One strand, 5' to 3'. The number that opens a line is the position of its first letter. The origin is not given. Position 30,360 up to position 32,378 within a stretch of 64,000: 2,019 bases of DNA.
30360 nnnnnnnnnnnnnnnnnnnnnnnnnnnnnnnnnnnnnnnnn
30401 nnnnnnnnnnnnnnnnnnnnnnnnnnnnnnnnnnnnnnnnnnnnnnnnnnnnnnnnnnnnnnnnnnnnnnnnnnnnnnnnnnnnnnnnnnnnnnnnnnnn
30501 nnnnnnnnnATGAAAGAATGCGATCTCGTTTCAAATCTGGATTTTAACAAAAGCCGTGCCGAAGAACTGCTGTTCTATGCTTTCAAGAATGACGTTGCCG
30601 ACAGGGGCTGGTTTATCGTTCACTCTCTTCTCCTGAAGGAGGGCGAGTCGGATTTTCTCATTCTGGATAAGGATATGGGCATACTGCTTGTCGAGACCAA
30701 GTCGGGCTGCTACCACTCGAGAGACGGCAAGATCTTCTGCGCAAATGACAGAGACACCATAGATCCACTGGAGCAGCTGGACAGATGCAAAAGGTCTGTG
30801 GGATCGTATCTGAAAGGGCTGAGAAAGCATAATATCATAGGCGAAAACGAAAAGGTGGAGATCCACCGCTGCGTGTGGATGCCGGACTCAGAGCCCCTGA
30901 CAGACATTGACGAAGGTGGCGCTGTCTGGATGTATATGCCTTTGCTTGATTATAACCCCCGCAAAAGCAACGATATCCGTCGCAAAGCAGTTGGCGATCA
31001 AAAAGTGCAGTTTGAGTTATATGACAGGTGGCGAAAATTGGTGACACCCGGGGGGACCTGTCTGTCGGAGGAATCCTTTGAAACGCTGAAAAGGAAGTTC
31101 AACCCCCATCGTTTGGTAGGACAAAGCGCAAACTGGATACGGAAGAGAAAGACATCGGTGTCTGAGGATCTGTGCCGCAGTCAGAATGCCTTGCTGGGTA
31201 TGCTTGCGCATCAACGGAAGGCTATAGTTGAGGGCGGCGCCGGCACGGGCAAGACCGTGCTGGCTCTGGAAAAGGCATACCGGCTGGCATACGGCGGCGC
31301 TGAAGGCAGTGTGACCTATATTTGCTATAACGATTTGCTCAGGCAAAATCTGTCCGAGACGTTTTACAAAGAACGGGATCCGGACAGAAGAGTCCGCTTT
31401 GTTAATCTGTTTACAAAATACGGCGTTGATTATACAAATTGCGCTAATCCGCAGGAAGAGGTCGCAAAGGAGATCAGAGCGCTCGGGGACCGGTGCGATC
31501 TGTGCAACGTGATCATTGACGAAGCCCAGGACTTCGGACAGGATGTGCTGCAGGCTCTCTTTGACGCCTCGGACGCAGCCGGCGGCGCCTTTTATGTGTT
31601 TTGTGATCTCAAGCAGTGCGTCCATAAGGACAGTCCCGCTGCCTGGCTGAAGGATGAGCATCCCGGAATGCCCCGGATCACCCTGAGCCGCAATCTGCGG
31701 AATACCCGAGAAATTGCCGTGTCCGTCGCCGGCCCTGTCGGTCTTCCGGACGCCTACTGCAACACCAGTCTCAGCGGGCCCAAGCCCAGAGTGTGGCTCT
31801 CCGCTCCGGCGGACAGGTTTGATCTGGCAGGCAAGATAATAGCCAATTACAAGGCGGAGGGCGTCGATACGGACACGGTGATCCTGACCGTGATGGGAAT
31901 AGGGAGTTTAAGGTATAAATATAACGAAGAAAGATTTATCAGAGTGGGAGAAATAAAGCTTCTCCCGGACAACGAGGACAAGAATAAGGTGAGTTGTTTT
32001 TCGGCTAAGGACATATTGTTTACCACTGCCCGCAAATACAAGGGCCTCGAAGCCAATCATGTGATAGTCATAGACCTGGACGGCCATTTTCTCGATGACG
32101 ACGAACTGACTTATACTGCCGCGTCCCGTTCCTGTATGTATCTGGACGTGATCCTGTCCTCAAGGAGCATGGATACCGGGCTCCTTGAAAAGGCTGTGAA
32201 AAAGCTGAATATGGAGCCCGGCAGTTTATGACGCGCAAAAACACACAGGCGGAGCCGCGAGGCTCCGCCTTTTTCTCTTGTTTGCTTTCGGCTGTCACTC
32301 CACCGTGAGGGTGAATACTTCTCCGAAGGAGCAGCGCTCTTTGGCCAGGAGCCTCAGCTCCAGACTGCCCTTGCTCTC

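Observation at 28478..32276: Two-gene NERD-nuclease / SF1-helicase cassette with a catalytically dead upstream paralog (candidate defence or DNA-surveillance system)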

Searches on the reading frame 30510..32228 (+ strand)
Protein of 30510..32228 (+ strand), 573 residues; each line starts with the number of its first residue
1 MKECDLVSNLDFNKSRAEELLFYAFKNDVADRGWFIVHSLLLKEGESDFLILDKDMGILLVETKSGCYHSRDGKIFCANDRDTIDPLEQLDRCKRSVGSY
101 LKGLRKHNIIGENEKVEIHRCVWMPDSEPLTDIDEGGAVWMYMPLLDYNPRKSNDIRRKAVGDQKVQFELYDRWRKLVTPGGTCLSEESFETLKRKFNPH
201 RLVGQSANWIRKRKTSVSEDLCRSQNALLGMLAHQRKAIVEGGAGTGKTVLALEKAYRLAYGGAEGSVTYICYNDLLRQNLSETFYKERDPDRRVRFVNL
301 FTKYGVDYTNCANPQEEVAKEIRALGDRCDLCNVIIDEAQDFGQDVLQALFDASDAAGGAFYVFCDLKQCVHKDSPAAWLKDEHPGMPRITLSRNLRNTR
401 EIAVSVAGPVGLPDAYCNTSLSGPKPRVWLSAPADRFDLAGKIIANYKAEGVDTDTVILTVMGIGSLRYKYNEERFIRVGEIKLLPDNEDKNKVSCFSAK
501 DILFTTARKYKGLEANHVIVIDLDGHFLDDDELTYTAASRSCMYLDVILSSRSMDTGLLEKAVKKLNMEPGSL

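Call 3: search_protein_families(library=pfam, proteins=[window:30510-32228:+], max_evalue=1)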
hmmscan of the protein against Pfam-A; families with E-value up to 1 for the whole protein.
window:30510-32228:+ (573 aa): 13 families
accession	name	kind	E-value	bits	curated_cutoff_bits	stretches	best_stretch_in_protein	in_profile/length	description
PF08378.17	NERD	-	3.5e-09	37.6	22.1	1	16-107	4-96/111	Nuclease-related domain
PF09848.15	SLFN-g3_helicase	-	9.3e-07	28.9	24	1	238-344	4-93/354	Schlafen group 3, DNA/RNA helicase domain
PF13538.12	UvrD_C_2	-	6.1e-06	26.4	27.4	1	503-545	3-49/52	UvrD-like helicase C-terminal domain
PF13401.12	AAA_22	-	0.00012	22.9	27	1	235-355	5-109/130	AAA domain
PF13245.12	AAA_19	-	0.00051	20.7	25.1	1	230-370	6-129/134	AAA domain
PF13604.12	AAA_30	-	0.00063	20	27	1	223-400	4-158/191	AAA domain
PF13481.12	AAA_25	-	0.0012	18.9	27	1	230-342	28-155/195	AAA domain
PF02562.22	PhoH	-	0.0062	16.5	27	1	223-257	7-41/205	PhoH-like protein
PF04851.21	ResIII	-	0.0081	16.5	22.5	1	218-290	20-78/164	Type III restriction enzyme, res subunit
PF25199.1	nSTAND_NTPase5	-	0.023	15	34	1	236-273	42-77/145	Novel STAND NTPase 5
PF13191.12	AAA_16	-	0.12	13.3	32.6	1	236-350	25-152/167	AAA ATPase domain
PF24883.2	NPHP3_N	-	0.25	12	24.8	1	239-283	26-70/164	Nephrocystin 3, N-terminal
PF00580.27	UvrD-helicase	-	0.33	11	23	1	234-259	12-37/271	UvrD/REP helicase N-terminal domain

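Call 4: search_protein_families(library=padloc, proteins=[window:30510-32228:+], max_evalue=1)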
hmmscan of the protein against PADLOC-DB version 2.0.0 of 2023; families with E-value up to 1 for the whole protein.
window:30510-32228:+ (573 aa): 20 families
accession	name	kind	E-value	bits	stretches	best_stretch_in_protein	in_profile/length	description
PDLC03813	RTasNERD-Hel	-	5.3e-24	83.2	1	15-403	15-366/519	DRT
PDLC02350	AbiO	-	5.7e-06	23.4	2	332-403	259-333/468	AbiO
PDLC01087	C3a187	-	2.7e-05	21.2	1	219-296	195-269/559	NERD+UvrD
PDLC02372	Nhi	-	6.5e-05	19.8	2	235-259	199-223/470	-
PDLC00104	GajB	-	0.00063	16.6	1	231-259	11-39/574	UrvD helicase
PDLC00111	GajB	-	0.0012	15.6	1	334-402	203-273/625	UrvD helicase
PDLC00135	GajB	-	0.0023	14.9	0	334-402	173-244/603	UrvD helicase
PDLC03002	Helicase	-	0.0028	14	1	321-395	323-397/707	-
PDLC00109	GajB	-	0.0031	14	1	333-402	178-247/647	UrvD helicase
PDLC00143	GajB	-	0.0053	13.4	1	334-402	204-272/632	UrvD helicase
PDLC05065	PDC-S68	-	0.0085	11.9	1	214-251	599-636/1221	-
PDLC04173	GajB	-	0.0092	13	1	510-554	426-467/471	-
PDLC00149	GajB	-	0.01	12.3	1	323-407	201-287/577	UrvD helicase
PDLC01439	typeIV_DinG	-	0.012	12.2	1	232-277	31-71/575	CAS-IV-A; associated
PDLC00106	GajB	-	0.014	11.9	1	323-402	200-280/577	UrvD helicase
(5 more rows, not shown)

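Call 5: search_protein_families(library=ncbifam, proteins=[window:30510-32228:+], max_evalue=1)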
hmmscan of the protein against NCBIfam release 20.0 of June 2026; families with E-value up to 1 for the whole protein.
window:30510-32228:+ (573 aa): 8 families
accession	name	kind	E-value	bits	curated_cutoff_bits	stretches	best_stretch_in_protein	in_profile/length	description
NF041464.1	HelD_BACSU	equivalog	0.00045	18.2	419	1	329-549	545-763/779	RNA polymerase recycling motor HelD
NF053713.1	helicas_STM2767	equivalog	0.0022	16.5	550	1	234-283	188-237/665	STM2767 family DEAD/DEAH box helicase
NF041254.1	motor_HelR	exception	0.003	15.9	750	1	235-262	201-228/706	RNA polymerase recycling motor ATPase HelR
NF041258.1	motor_HelR_2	exception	0.024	12.8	1100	1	232-261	181-210/713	RNA polymerase recycling motor ATPase HelR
NF006799.0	PRK09302.1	equivalog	0.038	12.6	408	1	230-256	26-52/515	circadian clock protein KaiC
TIGR01447.1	recD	equivalog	0.043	12.4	310.15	0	223-252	150-180/597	exodeoxyribonuclease V subunit alpha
NF041465.1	HelD_MYCSM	equivalog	0.045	11.8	1051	1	232-261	186-215/719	RNA polymerase recycling motor HelD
TIGR03117.2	cas_csf4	equivalog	0.15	10.2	400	1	222-261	134-173/800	type IV CRISPR-associated DEAD/DEAH-box helicase Csf4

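Call 8: search_protein_families(library=phrogs, proteins=[window:30510-32228:+], max_evalue=1)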
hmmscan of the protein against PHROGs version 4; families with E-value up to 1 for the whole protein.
window:30510-32228:+ (573 aa): 8 families
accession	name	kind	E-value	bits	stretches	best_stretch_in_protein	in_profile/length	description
phrog_1967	-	DNA, RNA and nucleotide metabolism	2.5e-06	27.4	2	206-279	138-210/776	DNA helicase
phrog_170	-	other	0.0012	19.4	1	210-258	65-113/323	PhoH-like phosphate starvation-inducible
phrog_16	-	DNA, RNA and nucleotide metabolism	0.0085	15.3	1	233-352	275-399/986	DNA helicase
phrog_2765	-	other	0.077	12.8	1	225-262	239-278/443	PhoH-like phosphate starvation-inducible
phrog_6891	-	other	0.08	13.5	1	227-277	34-81/310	ATPase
phrog_11254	-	DNA, RNA and nucleotide metabolism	0.13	12.6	1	234-271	85-121/293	DnaA-like replication initiation protein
phrog_62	-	DNA, RNA and nucleotide metabolism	0.28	9.5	1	221-290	687-764/1881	DNA helicase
phrog_1366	-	unknown function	0.48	10.9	1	237-266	16-41/307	-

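Call 12: find_homologous_proteins(query=window:30510-32228:+)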
Query window:30510-32228:+ (573 aa): 101 proteins with E <= 0.001 among 8000 candidates.
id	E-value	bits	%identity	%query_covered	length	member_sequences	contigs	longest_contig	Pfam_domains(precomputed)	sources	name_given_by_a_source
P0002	0.0e+0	1329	100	100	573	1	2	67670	PF13538.13,PF08378.18,PF09848.16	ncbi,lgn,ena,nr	ncbi:MAG: NERD domain-containing protein [Abditibacteriota bacterium]|nr:NERD domain-containing prot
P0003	3.1e-112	394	40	99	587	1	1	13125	PF09848.16,PF04851.22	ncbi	-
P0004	4.8e-93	331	36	98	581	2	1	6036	PF13538.13,PF13604.13,PF13245.13,PF09848.16,PF04851.22,PF02562.23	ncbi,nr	ncbi:MAG: DUF2075 domain-containing protein [Abditibacteriota bacterium]|nr:DUF2075 domain-containin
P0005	3.0e-62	229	53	38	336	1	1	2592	PF13538.13,PF00155.28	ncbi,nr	ncbi:MAG: aminotransferase class I/II-fold pyridoxal phosphate-dependent enzyme, partial [Abditibact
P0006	2.2e-39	154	28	94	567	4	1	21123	PF13538.13,PF00270.36,PF01443.25,PF13604.13,PF13361.13,PF13245.13,PF09848.16,PF04851.22,PF02562.23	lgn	-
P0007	9.0e-38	148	28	91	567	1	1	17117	PF13538.13,PF13604.13,PF13245.13,PF09848.16,PF04851.22,PF02562.23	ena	-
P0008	2.8e-25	107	27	95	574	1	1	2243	PF13538.13,PF13245.13,PF09848.16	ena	-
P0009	2.3e-16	78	27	89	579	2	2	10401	PF13538.13,PF01443.25,PF13245.13,PF08378.18,PF09848.16,PF00580.28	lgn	-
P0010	2.0e-15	74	26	89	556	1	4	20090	PF13538.13,PF13361.13,PF13245.13,PF08378.18,PF00580.28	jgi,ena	-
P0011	2.4e-15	74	27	90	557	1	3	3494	PF13538.13,PF13245.13,PF08378.18,PF00580.28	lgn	-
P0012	3.8e-15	74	24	93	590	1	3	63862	PF13538.13,PF01443.25,PF13361.13,PF13245.13,PF08378.18,PF09848.16,PF04851.22,PF00580.28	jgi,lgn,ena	-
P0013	5.5e-14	70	26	94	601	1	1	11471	PF13538.13,PF13604.13,PF08378.18,PF09848.16,PF04851.22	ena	-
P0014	2.2e-13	68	26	92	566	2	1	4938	PF13245.13,PF00580.28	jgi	jgi:hypothetical protein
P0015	3.6e-13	67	27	63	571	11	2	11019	PF13538.13,PF13245.13,PF08378.18,PF09848.16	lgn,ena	-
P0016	5.5e-13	66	29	88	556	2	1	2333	PF13245.13,PF08378.18,PF13191.13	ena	-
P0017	8.0e-13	66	26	93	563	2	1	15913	PF13245.13,PF08378.18,PF09848.16,PF04851.22,PF00580.28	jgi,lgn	jgi:superfamily I DNA/RNA helicase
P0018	1.1e-12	65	25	87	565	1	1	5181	PF13538.13,PF13245.13,PF13401.13,PF08378.18,PF13191.13,PF00580.28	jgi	jgi:Nuclease-related domain/UvrD-like helicase C-terminal domain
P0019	1.4e-12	65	25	87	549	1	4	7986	PF13538.13,PF13245.13,PF13401.13,PF08378.18,PF13481.13,PF13191.13,PF00580.28,PF02562.23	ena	-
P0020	1.4e-12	65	28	59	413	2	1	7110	PF13538.13,PF06745.20,PF01443.25,PF13604.13,PF13361.13,PF13245.13,PF09848.16,PF04851.22,PF00580.28,PF02562.23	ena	-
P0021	1.5e-12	65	26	98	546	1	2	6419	PF13538.13,PF01443.25,PF13604.13,PF13245.13,PF08378.18,PF09848.16,PF00580.28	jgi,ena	jgi:hypothetical protein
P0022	1.9e-12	65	24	89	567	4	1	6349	PF13604.13,PF13245.13,PF08378.18,PF00580.28,PF02562.23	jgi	jgi:hypothetical protein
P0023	2.0e-12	65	26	88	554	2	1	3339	PF13538.13,PF13245.13,PF08378.18,PF00580.28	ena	-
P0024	2.1e-12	64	25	96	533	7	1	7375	PF13538.13,PF13087.13,PF01443.25,PF13604.13,PF13245.13,PF13401.13,PF08378.18,PF09848.16,PF04851.22,PF00580.28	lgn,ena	-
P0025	2.9e-12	64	35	33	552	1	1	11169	PF01695.24,PF13604.13,PF13245.13,PF08378.18,PF09848.16,PF02562.23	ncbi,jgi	jgi:hypothetical protein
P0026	5.1e-12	63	24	96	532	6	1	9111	PF13538.13,PF01443.25,PF13604.13,PF13245.13,PF08378.18,PF09848.16,PF04851.22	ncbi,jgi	jgi:hypothetical protein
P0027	1.3e-11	62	27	61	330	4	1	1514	PF13538.13,PF13087.13,PF01443.25,PF13604.13,PF13245.13,PF13401.13,PF09848.16,PF04851.22,PF00580.28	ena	-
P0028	1.3e-11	62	25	89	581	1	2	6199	PF13538.13,PF13245.13,PF08378.18,PF09848.16,PF00580.28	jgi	-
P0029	2.1e-11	61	26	88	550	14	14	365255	PF13538.13,PF13604.13,PF13245.13,PF08378.18,PF09848.16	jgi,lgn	jgi:hypothetical protein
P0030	2.5e-11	61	25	87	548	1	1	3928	PF13538.13,PF13604.13,PF08378.18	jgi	-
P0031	3.7e-11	60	25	94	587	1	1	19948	PF13538.13,PF13245.13,PF08378.18,PF09848.16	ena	-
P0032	3.8e-11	60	25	88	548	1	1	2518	PF13538.13,PF13604.13,PF08378.18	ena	-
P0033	5.8e-11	60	24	88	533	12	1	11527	PF13538.13,PF01443.25,PF13604.13,PF13245.13,PF08378.18,PF09848.16,PF00580.28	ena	-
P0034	6.7e-11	60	24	94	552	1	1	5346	PF13538.13,PF13245.13,PF13401.13,PF08378.18,PF13481.13,PF13191.13,PF00580.28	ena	-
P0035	7.0e-11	59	26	57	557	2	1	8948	PF13538.13,PF13245.13,PF08378.18,PF00580.28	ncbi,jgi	jgi:hypothetical protein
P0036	7.3e-11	59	27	91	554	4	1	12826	PF13538.13,PF13245.13,PF08378.18,PF00580.28,PF02562.23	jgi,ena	-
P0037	8.0e-11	59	26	88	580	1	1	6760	PF13538.13,PF13604.13,PF08378.18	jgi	jgi:hypothetical protein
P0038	8.4e-11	59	25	88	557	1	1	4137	PF13538.13,PF13604.13,PF08378.18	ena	-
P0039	1.4e-10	58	25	88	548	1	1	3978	PF13538.13,PF13604.13,PF13245.13,PF08378.18,PF09848.16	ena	-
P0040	2.1e-10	58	24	94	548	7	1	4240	PF13538.13,PF13245.13,PF13401.13,PF08378.18,PF13481.13,PF13191.13,PF00580.28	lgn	-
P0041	2.4e-10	58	24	88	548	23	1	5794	PF13538.13,PF13245.13,PF13401.13,PF08378.18,PF13481.13,PF13191.13,PF00580.28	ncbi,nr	ncbi:MAG: ATP-dependent helicase [Verrucomicrobia bacterium]|nr:ATP-dependent helicase [Verrucomicro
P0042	2.5e-10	58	26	88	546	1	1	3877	PF13538.13,PF13604.13,PF13245.13,PF08378.18,PF09848.16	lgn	-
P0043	3.5e-10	57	27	93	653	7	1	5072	PF13538.13,PF13245.13,PF08378.18,PF00580.28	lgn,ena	-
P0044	3.5e-10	57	25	88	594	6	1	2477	PF13538.13,PF01443.25,PF13245.13,PF13401.13,PF08378.18,PF01637.25,PF04851.22,PF13191.13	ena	-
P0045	3.6e-10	57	24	88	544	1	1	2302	PF00270.36,PF13604.13,PF13245.13,PF08378.18,PF09848.16,PF04851.22,PF13191.13,PF00580.28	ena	-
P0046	5.6e-10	56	25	67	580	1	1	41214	PF13538.13,PF13604.13,PF13245.13,PF08378.18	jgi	jgi:hypothetical protein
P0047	7.3e-10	56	23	93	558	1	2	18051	PF13245.13,PF08378.18,PF09848.16,PF04851.22,PF00580.28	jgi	-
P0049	1.0e-9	56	26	90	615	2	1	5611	PF13538.13,PF13401.13,PF08378.18,PF09848.16,PF13191.13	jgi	jgi:hypothetical protein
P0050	1.4e-9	55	24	96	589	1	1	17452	PF13538.13,PF13361.13,PF09848.16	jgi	jgi:hypothetical protein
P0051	1.7e-9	55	25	52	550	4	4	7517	PF13538.13,PF13245.13,PF13401.13,PF08378.18,PF13191.13,PF00580.28,PF02562.23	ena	-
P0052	1.8e-9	55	25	91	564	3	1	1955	PF13604.13,PF13245.13,PF08378.18,PF09848.16,PF04851.22,PF00580.28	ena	-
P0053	1.9e-9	55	24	90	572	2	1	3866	PF13538.13,PF13604.13,PF13245.13,PF08378.18,PF09848.16,PF00580.28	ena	-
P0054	2.3e-9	54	24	95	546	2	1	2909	PF13538.13,PF13604.13,PF13245.13,PF13401.13,PF08378.18,PF13191.13,PF00580.28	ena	-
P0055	2.3e-9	54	28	58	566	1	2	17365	PF13538.13,PF13245.13,PF08378.18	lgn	-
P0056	2.5e-9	54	25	87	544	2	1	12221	PF13538.13,PF00270.36,PF01443.25,PF13604.13,PF13245.13,PF08378.18,PF09848.16,PF04851.22,PF00580.28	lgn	-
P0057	3.0e-9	54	25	88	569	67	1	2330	PF13538.13,PF01443.25,PF13604.13,PF13245.13,PF08378.18,PF09848.16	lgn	-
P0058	4.3e-9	54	24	93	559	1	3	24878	PF13604.13,PF13245.13,PF08378.18,PF09848.16,PF04851.22,PF00580.28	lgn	-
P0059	4.9e-9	53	25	88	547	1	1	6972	PF13538.13,PF13245.13,PF13401.13,PF08378.18,PF13191.13,PF00580.28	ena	-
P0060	5.5e-9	53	25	95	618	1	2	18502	PF13538.13,PF13401.13,PF08378.18,PF09848.16,PF13191.13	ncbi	-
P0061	5.6e-9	53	24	94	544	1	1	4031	PF13538.13,PF13245.13,PF13401.13,PF08378.18,PF13191.13,PF00580.28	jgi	jgi:hypothetical protein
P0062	7.1e-9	53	25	90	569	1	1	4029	PF13538.13,PF13604.13,PF13245.13,PF09848.16,PF00580.28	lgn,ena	-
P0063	7.9e-9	53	26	58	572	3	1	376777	PF13538.13,PF13604.13,PF13245.13,PF08378.18,PF09848.16,PF00580.28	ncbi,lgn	-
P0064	8.1e-9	53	26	88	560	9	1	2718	PF13245.13,PF08378.18,PF13191.13,PF00580.28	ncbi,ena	-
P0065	8.2e-9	53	24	89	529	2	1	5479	PF13538.13,PF01443.25,PF13604.13,PF13245.13,PF08378.18,PF09848.16,PF00580.28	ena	-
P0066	8.3e-9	53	27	62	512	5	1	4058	PF13604.13,PF13245.13,PF08378.18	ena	-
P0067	1.0e-8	52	24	88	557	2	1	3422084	PF13538.13,PF13245.13,PF08378.18,PF00580.28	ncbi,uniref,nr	ncbi:nuclease-related domain-containing DEAD/DEAH box helicase [Erythrobacter aurantius]|uniref:nucl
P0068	1.3e-8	52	32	32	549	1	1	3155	PF13604.13,PF13245.13,PF08378.18,PF09848.16,PF00580.28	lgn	-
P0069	1.4e-8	52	24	94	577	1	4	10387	PF13538.13,PF13604.13,PF13245.13,PF08378.18,PF09848.16,PF04851.22,PF13191.13,PF00580.28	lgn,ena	-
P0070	1.5e-8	52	24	95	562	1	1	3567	PF13538.13,PF13245.13,PF08378.18,PF09848.16,PF13191.13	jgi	-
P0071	1.5e-8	52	24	93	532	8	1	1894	PF13538.13,PF13087.13,PF01443.25,PF13604.13,PF13361.13,PF13245.13,PF08378.18,PF09848.16,PF00580.28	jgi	jgi:hypothetical protein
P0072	1.7e-8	52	24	88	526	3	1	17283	PF01443.25,PF13604.13,PF13245.13,PF08378.18,PF09848.16,PF00580.28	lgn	-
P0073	1.7e-8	52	25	91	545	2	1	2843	PF13538.13,PF01443.25,PF13604.13,PF13245.13,PF08378.18,PF09848.16,PF00580.28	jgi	-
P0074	2.2e-8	51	25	77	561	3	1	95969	PF13538.13,PF08378.18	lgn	-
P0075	2.6e-8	51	31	32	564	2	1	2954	PF13538.13,PF13604.13,PF13245.13,PF08378.18,PF09848.16,PF00580.28,PF02562.23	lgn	-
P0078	4.0e-8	50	24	95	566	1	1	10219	PF13245.13,PF08378.18,PF09848.16,PF04851.22,PF00580.28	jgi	jgi:hypothetical protein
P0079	4.3e-8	50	24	95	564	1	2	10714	PF13245.13,PF08378.18,PF09848.16,PF04851.22,PF00580.28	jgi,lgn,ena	-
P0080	5.9e-8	50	27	58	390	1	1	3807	PF13538.13,PF13087.13,PF13361.13,PF13245.13,PF09848.16,PF04851.22,PF00580.28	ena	-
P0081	8.3e-8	49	24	92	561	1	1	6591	PF13245.13,PF08378.18,PF09848.16,PF04851.22,PF00580.28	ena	-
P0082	1.1e-7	49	24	87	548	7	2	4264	PF13538.13,PF13245.13,PF13401.13,PF08378.18,PF13481.13,PF13191.13,PF00580.28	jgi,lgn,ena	-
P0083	1.2e-7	49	28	60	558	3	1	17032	PF13538.13,PF13245.13,PF08378.18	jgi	-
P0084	2.1e-7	48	27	68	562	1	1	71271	PF13245.13,PF08378.18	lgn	-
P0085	2.3e-7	48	24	88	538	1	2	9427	PF13538.13,PF01443.25,PF13604.13,PF13245.13,PF08378.18,PF00580.28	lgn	-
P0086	2.5e-7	48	25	90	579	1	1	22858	PF13538.13,PF13604.13,PF08378.18,PF09848.16,PF04851.22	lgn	-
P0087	3.3e-7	47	26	63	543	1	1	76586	PF13604.13,PF13245.13,PF08378.18,PF09848.16,PF00580.28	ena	-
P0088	5.1e-7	47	24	67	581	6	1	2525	PF13538.13,PF00270.36,PF13245.13,PF08378.18,PF04851.22,PF02562.23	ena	-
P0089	1.1e-6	46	25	63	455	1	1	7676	PF13604.13,PF13245.13,PF08378.18,PF09848.16,PF04851.22,PF00580.28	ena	-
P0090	1.5e-6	45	25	95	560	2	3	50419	PF13538.13,PF08378.18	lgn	-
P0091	1.8e-6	45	24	63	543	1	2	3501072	PF13604.13,PF13245.13,PF08378.18,PF09848.16,PF00580.28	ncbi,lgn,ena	-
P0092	2.1e-6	45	23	94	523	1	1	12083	PF01443.25,PF13604.13,PF13245.13,PF08378.18,PF09848.16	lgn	-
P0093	2.2e-6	45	26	61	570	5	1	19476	PF13087.13,PF13245.13,PF08378.18,PF04851.22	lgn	-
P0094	2.7e-6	44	26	88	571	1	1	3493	PF13538.13,PF13245.13,PF09848.16,PF00580.28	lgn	-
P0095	4.6e-6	44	23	95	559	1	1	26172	PF08378.18,PF00580.28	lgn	-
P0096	7.9e-6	43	23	68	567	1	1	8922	PF13604.13,PF13245.13,PF08378.18,PF04851.22,PF00580.28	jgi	jgi:hypothetical protein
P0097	9.6e-6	43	24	94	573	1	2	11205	PF13538.13,PF13087.13,PF08378.18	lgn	-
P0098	6.6e-5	40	24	89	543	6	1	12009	PF13604.13,PF13245.13,PF13401.13,PF08378.18,PF09848.16,PF13191.13,PF00580.28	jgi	-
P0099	6.9e-5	40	26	55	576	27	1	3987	PF13604.13,PF13245.13,PF08378.18,PF00580.28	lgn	-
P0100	1.4e-4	39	23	90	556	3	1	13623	PF13538.13,PF13604.13,PF13245.13,PF08378.18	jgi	jgi:hypothetical protein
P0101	1.5e-4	39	24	86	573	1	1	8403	PF13538.13,PF13087.13,PF08378.18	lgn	-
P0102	3.5e-4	37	25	61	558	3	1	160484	PF06745.20,PF13401.13,PF08378.18,PF09848.16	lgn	-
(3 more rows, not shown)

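Call 14: find_encoding_contigs(protein=P0003, flank=8000, max_places=3)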
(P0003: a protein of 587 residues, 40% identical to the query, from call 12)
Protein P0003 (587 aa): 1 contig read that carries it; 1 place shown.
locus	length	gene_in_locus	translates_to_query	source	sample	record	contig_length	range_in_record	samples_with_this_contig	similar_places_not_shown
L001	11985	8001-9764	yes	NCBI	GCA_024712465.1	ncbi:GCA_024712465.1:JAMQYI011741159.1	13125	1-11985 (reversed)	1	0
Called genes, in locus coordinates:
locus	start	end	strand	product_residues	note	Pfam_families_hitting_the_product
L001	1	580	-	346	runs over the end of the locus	PF23441:SDR, PF00106:adh_short, PF08659:KR, PF13561:adh_short_C2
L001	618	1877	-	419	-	PF08240:ADH_N, PF00107:ADH_zinc_N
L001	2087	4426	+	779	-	PF14323:GxGYxYP_C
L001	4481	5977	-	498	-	-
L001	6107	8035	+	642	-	-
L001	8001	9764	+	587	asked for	PF04851:ResIII (faint), PF09848:SLFN-g3_helicase (weak)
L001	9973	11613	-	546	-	-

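Call 15: find_encoding_contigs(protein=P0004, flank=8000, max_places=3)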
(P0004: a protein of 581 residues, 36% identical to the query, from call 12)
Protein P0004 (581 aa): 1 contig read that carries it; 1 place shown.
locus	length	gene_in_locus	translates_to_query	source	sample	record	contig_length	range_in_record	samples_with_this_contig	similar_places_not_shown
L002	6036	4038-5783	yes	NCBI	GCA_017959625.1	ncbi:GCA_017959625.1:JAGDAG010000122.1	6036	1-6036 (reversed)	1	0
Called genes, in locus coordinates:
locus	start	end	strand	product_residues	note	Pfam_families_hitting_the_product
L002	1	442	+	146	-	?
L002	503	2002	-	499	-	-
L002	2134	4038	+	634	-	-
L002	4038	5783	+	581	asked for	PF02562:PhoH (faint), PF13538:UvrD_C_2 (faint), PF04851:ResIII (faint), PF13604:AAA_30, PF09848:SLFN-g3_helicase (weak), PF13245:AAA_19 (weak)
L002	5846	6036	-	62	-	PF13306:LRR_5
